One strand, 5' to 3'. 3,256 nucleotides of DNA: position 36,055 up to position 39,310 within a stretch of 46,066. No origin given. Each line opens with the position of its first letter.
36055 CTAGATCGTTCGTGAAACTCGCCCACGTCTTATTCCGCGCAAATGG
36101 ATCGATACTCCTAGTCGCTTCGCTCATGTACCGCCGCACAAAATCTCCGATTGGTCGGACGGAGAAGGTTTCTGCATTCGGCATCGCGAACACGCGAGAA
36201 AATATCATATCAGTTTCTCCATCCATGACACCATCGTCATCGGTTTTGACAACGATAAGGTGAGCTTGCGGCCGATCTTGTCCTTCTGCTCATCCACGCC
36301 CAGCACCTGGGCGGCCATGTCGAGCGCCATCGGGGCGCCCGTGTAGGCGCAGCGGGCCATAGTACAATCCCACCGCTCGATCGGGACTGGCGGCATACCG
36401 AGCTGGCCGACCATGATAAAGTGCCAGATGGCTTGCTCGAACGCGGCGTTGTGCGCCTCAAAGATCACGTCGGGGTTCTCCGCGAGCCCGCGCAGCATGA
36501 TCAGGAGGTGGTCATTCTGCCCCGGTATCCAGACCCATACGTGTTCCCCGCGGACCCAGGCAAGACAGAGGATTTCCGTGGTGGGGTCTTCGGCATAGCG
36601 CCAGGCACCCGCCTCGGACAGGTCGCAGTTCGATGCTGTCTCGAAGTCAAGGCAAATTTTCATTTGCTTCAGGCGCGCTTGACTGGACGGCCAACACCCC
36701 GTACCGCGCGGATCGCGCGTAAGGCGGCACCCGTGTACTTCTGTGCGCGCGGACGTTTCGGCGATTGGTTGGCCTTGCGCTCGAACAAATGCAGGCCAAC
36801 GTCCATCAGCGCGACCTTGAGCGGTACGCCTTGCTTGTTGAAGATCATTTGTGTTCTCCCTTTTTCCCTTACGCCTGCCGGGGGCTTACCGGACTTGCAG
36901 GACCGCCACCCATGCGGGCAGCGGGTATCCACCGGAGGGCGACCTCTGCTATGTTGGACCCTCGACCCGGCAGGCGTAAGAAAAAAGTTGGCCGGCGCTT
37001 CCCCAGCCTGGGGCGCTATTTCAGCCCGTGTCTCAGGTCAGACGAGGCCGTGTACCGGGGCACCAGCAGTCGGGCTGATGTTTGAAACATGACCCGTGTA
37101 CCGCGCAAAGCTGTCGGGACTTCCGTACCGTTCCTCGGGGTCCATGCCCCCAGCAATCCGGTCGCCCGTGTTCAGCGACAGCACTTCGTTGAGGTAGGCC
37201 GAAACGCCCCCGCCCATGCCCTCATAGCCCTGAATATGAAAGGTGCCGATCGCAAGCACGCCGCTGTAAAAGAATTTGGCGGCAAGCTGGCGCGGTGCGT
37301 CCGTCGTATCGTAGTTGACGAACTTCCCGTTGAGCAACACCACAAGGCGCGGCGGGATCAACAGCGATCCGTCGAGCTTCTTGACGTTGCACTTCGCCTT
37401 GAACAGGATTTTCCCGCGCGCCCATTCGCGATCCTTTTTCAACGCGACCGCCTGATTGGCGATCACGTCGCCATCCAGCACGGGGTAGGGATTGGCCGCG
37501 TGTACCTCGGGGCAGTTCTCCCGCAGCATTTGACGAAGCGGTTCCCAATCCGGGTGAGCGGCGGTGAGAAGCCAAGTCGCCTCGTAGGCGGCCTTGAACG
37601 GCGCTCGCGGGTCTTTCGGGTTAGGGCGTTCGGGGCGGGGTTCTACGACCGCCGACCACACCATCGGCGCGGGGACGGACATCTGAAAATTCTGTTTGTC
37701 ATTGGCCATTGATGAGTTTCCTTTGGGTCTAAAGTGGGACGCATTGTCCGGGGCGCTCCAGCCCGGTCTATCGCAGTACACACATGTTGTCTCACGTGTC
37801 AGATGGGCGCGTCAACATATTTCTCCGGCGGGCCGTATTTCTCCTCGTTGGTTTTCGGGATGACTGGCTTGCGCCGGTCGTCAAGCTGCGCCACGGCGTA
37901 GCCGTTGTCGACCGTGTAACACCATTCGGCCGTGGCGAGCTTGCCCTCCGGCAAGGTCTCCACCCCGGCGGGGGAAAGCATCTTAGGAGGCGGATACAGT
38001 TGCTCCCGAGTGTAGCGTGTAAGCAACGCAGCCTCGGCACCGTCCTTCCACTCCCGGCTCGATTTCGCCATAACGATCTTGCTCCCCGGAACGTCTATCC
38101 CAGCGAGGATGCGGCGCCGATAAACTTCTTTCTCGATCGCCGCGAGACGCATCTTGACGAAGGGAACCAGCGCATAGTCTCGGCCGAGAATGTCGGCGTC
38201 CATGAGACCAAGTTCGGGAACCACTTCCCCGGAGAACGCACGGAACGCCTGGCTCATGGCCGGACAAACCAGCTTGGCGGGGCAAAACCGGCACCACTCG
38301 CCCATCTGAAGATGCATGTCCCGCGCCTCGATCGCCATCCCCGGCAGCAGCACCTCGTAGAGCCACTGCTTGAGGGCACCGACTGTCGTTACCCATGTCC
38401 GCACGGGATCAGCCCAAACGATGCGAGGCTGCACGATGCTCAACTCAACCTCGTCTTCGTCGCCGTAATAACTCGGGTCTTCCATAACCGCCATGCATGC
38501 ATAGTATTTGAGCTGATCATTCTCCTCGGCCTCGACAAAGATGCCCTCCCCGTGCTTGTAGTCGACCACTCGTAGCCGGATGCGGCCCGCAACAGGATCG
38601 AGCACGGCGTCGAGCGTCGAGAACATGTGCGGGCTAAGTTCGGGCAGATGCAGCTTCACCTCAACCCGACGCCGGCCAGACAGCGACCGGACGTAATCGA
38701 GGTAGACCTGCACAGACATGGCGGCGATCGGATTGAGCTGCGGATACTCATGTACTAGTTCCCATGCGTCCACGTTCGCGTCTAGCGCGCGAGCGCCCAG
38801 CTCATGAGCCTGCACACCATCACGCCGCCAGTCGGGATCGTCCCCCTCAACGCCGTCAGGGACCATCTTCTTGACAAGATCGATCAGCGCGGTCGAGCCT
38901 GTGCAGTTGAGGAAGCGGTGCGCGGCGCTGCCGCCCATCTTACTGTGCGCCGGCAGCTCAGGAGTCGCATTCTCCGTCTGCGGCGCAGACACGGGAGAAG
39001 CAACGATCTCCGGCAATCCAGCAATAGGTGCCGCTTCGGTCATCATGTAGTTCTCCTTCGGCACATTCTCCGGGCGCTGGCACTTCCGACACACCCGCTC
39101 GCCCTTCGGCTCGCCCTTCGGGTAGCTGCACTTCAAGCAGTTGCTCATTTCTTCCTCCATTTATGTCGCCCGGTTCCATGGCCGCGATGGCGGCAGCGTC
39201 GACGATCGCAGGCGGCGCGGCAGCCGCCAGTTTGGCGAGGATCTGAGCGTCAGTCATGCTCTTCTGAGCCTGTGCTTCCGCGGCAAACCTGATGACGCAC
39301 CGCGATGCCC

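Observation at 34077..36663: Family A DNA polymerase split inside its exonuclease domain by a methyltransferase gene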

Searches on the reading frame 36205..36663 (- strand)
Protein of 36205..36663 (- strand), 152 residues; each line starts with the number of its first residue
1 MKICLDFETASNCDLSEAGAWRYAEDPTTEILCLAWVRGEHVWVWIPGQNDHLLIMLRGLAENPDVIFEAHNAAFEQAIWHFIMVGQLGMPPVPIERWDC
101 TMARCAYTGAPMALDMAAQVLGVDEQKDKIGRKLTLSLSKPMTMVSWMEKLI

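Call 3: search_protein_families(library=pfam, proteins=[window:36205-36663:-], max_evalue=0.01)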
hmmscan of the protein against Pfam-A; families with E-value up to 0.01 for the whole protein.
window:36205-36663:- (152 aa): 0 families

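Call 6: search_protein_families(library=phrogs, proteins=[window:36205-36663:-], max_evalue=0.001)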
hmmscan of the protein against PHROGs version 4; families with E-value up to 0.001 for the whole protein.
window:36205-36663:- (152 aa): 1 family
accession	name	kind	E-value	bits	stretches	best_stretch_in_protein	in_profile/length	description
phrog_17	-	DNA, RNA and nucleotide metabolism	6.4e-15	55.2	1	3-126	673-790/1445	DNA polymerase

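Call 15: find_related_loci(query=window:36205-36663:-, collection=viral_contigs, flank=4000)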
Query window:36205-36663:- (152 aa) in viral_contigs; peptide patterns used: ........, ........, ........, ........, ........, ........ (x = any residue, [..] = any of these).
5 stretches matched a pattern, but none encodes a relative of the query by tblastn (E <= 1e-3).

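Call 17: find_related_loci(query=A1, collection=viral_contigs, flank=3500)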
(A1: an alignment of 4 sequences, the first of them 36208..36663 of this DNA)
Query A1 (152 aa) in viral_contigs; peptide patterns used: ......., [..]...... (x = any residue, [..] = any of these).
56 stretches matched a pattern; 5 encode a relative of the query (tblastn E <= 1e-3); 5 distinct loci.
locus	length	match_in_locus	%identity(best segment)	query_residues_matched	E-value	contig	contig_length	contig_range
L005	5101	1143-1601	68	1-152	2e-69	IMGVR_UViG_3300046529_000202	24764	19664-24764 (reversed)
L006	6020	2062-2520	68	1-152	2e-69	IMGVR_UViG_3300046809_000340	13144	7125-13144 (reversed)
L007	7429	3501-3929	51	2-141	9e-39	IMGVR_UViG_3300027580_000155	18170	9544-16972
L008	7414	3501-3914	46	3-140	1e-35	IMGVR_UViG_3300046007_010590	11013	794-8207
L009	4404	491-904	46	3-140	1e-35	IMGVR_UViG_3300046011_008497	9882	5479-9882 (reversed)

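Call 18: find_related_loci(query=A1, collection=genome_contigs, flank=3500)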
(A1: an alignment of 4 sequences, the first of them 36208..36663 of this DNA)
Query A1 (152 aa) in genome_contigs; peptide patterns used: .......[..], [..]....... (x = any residue, [..] = any of these).
58 stretches matched a pattern, but none encodes a relative of the query by tblastn (E <= 1e-3).

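Call 36: search_protein_families(library=ncbifam, proteins=[window:36205-36663:-], max_evalue=0.1)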
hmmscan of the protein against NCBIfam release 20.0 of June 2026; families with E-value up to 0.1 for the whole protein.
window:36205-36663:- (152 aa): 0 families

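Call 64: find_related_loci(query=A1, collection=metagenome_contigs, flank=3000)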
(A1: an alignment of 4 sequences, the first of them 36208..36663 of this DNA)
Query A1 (152 aa) in metagenome_contigs; peptide patterns used: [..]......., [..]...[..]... (x = any residue, [..] = any of these).
450 stretches matched a pattern; 95 encode a relative of the query (tblastn E <= 1e-3); the best 80 are kept; 80 distinct loci.
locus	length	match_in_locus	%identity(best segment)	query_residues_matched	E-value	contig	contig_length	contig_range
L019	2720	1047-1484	57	3-141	1e-45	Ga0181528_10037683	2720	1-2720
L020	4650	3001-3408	58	3-140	8e-44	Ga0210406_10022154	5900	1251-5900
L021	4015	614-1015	54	6-140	5e-41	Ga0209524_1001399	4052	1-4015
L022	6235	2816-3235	49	3-140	2e-40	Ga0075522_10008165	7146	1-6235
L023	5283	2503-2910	54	3-141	9e-40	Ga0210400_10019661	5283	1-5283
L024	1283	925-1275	58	5-121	1e-40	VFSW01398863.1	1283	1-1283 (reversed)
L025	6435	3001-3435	53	3-147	2e-39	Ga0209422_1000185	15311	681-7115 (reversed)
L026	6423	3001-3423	50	3-140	2e-39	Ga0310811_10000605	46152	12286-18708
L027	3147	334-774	46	6-150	6e-39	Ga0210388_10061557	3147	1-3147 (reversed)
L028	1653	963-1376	49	6-141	2e-39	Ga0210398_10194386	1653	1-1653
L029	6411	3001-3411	49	3-141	1e-38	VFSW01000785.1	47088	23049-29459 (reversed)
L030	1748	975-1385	50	3-141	8e-39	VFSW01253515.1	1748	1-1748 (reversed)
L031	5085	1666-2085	51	3-140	2e-38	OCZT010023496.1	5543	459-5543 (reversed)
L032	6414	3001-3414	50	5-140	1e-37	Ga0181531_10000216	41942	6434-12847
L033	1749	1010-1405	50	3-140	9e-38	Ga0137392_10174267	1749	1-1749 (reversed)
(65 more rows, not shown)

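Call 67: find_homologous_proteins(query=window:36205-36663:-, max_evalue=1e-20)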
Query window:36205-36663:- (152 aa): 32 proteins with E <= 1e-20 among 49 candidates.
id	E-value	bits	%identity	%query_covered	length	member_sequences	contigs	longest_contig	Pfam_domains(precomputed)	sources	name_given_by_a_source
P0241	5.2e-101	353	100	100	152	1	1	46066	-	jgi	jgi:DNA polymerase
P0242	6.3e-84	298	85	100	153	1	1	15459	-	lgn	-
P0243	5.2e-70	252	75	99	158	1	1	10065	-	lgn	-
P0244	2.6e-69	250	70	100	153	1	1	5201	-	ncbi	-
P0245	1.2e-67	245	70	96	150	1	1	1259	-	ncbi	-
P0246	6.5e-67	242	70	100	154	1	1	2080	-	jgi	jgi:DNA polymerase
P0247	7.8e-67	242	71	100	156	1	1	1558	-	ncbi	-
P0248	3.6e-66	240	72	99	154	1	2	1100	-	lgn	-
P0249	1.8e-65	238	68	100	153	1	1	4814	-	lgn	-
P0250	3.9e-65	237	69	99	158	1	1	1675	-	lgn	-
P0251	1.5e-64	235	68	100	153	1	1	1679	-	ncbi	-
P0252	1.7e-64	234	71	100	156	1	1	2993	-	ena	-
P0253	4.0e-64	233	70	99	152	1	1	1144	-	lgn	-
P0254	3.2e-63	230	67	100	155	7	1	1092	-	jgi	jgi:DNA polymerase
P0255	3.7e-63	230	67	99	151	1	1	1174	-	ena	-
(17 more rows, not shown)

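Call 68: find_encoding_contigs(protein=P0243, flank=3500, max_places=2)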
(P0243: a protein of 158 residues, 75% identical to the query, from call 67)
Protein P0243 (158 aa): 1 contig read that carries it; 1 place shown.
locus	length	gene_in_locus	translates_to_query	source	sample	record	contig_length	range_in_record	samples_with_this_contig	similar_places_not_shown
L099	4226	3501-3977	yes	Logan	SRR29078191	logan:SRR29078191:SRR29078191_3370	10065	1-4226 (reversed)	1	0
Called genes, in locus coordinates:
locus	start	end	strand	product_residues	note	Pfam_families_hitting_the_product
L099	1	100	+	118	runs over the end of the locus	-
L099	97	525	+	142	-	-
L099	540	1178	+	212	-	-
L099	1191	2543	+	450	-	PF10926:DUF2800, PF12705:PDDEXK_1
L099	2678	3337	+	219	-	-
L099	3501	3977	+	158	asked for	-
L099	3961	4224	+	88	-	?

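Call 87: search_protein_representatives(protein=window:36205-36663:-)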
Query: 152 residues. Proteins with E-value up to 0.001 (for the whole library): 5767; up to 1e-10: 2962; up to 1e-30: 18. The best 150 are listed.
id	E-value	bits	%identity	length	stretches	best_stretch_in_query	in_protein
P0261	2.0e-58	213.1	64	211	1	1-151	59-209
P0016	9.6e-44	165.4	58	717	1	1-149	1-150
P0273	3.3e-41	157.1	53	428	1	3-142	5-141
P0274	2.9e-38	147.6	51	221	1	2-149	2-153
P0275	3.7e-37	144.0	54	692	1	4-150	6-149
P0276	1.2e-36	142.3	52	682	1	3-149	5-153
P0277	3.1e-36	141.0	54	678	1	3-142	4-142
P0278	1.3e-34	135.7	49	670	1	3-144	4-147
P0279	1.8e-34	135.2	51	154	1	3-149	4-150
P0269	2.5e-34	134.8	55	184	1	3-140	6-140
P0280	1.4e-33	132.3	52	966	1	3-143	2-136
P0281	2.1e-32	128.5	47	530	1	3-145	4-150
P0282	2.5e-32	128.3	51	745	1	5-148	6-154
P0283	3.4e-32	127.8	51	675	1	3-142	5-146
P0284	2.4e-31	125.1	49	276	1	1-142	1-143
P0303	1.9e-28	115.6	45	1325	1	3-141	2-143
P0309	2.7e-28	115.2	46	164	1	1-142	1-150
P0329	3.6e-27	111.5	48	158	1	1-142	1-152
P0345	1.2e-26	109.8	45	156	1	4-140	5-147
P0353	3.0e-26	108.5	47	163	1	1-140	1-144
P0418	2.3e-24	102.4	44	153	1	2-141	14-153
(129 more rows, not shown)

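Call 89: list_cluster_members(proteins=[P0279, P0309, P0329, P0345, P0353, P0418])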
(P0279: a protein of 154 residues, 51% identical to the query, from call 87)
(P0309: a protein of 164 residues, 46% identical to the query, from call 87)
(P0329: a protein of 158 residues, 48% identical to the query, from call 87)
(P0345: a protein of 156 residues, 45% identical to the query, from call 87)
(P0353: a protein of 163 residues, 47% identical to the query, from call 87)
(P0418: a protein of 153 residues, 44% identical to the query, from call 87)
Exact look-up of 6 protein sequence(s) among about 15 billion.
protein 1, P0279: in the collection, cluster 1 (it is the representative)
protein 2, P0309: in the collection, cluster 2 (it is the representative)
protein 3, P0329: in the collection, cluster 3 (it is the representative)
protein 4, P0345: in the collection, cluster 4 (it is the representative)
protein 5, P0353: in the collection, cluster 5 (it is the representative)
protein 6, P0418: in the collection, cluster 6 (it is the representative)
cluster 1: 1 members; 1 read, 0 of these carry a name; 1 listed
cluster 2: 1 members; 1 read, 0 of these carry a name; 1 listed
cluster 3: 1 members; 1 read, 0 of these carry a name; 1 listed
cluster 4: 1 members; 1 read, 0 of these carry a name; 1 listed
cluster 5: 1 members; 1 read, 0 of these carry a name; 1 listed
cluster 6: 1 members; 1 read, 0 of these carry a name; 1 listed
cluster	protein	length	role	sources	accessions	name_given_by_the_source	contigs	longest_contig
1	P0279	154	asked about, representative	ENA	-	-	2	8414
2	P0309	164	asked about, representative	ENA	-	-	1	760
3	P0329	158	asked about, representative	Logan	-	-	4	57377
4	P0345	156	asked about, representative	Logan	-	-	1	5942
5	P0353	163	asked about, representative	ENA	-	-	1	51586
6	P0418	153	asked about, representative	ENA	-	-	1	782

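Call 90: find_related_loci(query=P0329, collection=viral_contigs, flank=3000)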
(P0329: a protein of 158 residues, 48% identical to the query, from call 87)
Query P0329 (158 aa) in viral_contigs; peptide patterns used: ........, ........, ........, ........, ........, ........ (x = any residue, [..] = any of these).
7 stretches matched a pattern; 3 encode a relative of the query (tblastn E <= 1e-3); 3 distinct loci.
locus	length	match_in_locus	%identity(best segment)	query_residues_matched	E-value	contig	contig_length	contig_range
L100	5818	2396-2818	39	1-153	2e-32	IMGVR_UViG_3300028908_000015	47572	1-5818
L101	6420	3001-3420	30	3-153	1e-18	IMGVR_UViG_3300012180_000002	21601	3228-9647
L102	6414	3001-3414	45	2-151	9e-40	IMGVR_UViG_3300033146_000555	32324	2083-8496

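Call 91: find_related_loci(query=P0353, collection=viral_contigs, flank=3000)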
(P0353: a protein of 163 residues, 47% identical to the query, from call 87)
Query P0353 (163 aa) in viral_contigs; peptide patterns used: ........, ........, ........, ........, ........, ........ (x = any residue, [..] = any of these).
42 stretches matched a pattern; 26 encode a relative of the query (tblastn E <= 1e-3); 26 distinct loci.
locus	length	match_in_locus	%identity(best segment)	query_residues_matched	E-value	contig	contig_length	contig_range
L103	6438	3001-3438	47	3-153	6e-36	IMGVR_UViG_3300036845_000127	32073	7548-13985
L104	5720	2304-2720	46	2-147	1e-33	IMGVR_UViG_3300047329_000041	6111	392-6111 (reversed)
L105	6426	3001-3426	44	3-144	8e-29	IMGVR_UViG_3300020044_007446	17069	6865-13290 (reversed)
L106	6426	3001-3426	43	3-144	2e-28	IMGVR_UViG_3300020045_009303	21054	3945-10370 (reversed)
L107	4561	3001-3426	42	3-144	6e-28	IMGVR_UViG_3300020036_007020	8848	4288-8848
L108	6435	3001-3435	39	4-153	4e-27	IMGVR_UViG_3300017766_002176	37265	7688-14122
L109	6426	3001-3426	41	3-144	4e-27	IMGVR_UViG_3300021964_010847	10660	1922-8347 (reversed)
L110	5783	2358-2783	40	3-144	3e-26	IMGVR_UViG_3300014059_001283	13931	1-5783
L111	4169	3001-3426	41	3-144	6e-26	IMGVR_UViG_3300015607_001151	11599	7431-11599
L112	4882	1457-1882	40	3-144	1e-25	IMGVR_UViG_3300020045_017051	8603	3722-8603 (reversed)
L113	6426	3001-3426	39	3-144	3e-25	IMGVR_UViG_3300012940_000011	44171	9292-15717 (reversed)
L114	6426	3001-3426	41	3-144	4e-25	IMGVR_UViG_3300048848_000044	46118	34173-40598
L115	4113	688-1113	39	3-144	4e-25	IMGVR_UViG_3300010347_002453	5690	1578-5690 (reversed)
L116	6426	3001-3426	39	3-144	9e-25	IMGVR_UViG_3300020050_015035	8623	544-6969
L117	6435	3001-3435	40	1-144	1e-24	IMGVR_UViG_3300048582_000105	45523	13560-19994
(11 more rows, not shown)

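Call 92: find_related_loci(query=P0279, collection=viral_contigs, flank=3000)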
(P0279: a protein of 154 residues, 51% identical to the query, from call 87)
Query P0279 (154 aa) in viral_contigs; peptide patterns used: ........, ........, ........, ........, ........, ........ (x = any residue, [..] = any of these).
2 stretches matched a pattern, but none encodes a relative of the query by tblastn (E <= 1e-3).

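Call 93: find_related_loci(query=P0345, collection=viral_contigs, flank=3000)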
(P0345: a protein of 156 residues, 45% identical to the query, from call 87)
Query P0345 (156 aa) in viral_contigs; peptide patterns used: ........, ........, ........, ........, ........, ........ (x = any residue, [..] = any of these).
3 stretches matched a pattern; 3 encode a relative of the query (tblastn E <= 1e-3); 3 distinct loci.
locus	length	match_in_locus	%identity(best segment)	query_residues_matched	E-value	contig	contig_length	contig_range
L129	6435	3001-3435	64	3-151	3e-62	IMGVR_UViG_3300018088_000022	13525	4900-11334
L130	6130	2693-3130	64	3-151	1e-60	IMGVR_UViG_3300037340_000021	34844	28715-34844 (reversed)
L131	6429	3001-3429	59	3-150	6e-53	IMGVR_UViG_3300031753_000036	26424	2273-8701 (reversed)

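Call 95: search_protein_families(library=pfam, proteins=[P0280, P0303], max_evalue=0.001)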
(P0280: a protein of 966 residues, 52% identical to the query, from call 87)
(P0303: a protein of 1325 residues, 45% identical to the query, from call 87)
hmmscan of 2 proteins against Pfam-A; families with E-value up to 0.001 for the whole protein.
P0280 (966 aa): 1 family
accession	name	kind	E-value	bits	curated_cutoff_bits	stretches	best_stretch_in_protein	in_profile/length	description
PF00476.26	DNA_pol_A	-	5.2e-18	65.6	34.3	2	269-462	58-217/381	DNA polymerase family A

P0303 (1325 aa): 1 family
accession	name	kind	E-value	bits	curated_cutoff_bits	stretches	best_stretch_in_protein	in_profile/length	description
PF00476.26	DNA_pol_A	-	5.3e-24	85.3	34.3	1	228-443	28-218/381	DNA polymerase family A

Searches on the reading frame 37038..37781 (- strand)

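Call 74: search_protein_families(library=pfam, proteins=[window:37038-37781:-], max_evalue=0.001)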
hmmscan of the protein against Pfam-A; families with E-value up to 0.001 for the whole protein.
window:37038-37781:- (247 aa): 1 family
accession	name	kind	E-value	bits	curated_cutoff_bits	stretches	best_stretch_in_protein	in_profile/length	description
PF10991.15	Enc34_ssDNA-bd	-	0.0007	19.7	26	0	122-221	88-168/176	Enterobacter phage Enc34, ssDNA-binding protein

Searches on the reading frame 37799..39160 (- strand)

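Call 74: search_protein_families(library=pfam, proteins=[window:37799-39160:-], max_evalue=0.001)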
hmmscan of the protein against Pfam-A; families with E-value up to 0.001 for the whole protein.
window:37799-39160:- (453 aa): 2 families
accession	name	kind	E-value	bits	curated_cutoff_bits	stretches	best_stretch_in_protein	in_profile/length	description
PF10926.14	DUF2800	-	1.6e-43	149.7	21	1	72-404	1-338/368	Protein of unknown function (DUF2800)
PF12705.13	PDDEXK_1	-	2.4e-07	31.4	22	1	120-300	62-247/247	PD-(D/E)XK nuclease superfamily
